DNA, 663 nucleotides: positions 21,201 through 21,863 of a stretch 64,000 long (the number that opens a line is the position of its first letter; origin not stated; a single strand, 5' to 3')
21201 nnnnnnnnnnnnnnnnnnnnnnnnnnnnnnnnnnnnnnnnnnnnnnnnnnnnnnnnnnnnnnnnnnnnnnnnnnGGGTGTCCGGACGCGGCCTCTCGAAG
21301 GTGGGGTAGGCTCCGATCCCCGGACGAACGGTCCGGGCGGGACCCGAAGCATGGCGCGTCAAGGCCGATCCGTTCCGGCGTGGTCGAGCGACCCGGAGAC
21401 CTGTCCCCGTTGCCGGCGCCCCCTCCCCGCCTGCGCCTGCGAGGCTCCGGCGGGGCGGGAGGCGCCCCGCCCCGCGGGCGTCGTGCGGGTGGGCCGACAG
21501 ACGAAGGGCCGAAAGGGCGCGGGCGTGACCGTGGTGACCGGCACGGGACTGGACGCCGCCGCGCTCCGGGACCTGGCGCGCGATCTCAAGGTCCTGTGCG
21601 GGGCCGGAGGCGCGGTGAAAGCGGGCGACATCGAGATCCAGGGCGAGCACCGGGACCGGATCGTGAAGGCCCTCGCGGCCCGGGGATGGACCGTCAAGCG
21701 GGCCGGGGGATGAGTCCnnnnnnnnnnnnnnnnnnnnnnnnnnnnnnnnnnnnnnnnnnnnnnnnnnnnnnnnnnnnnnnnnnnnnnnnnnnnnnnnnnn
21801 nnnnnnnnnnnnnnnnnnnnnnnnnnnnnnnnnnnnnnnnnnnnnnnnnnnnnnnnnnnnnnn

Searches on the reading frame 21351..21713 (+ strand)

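Call 40: search_protein_families(library=pfam, proteins=[window:21351-21713:+])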
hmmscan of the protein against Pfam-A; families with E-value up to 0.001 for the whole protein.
window:21351-21713:+ (120 aa): 1 family
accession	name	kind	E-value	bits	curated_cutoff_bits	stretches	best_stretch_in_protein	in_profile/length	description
PF01253.27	SUI1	-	7.5e-14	52.4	25.5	1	44-113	4-76/77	Translation initiation factor SUI1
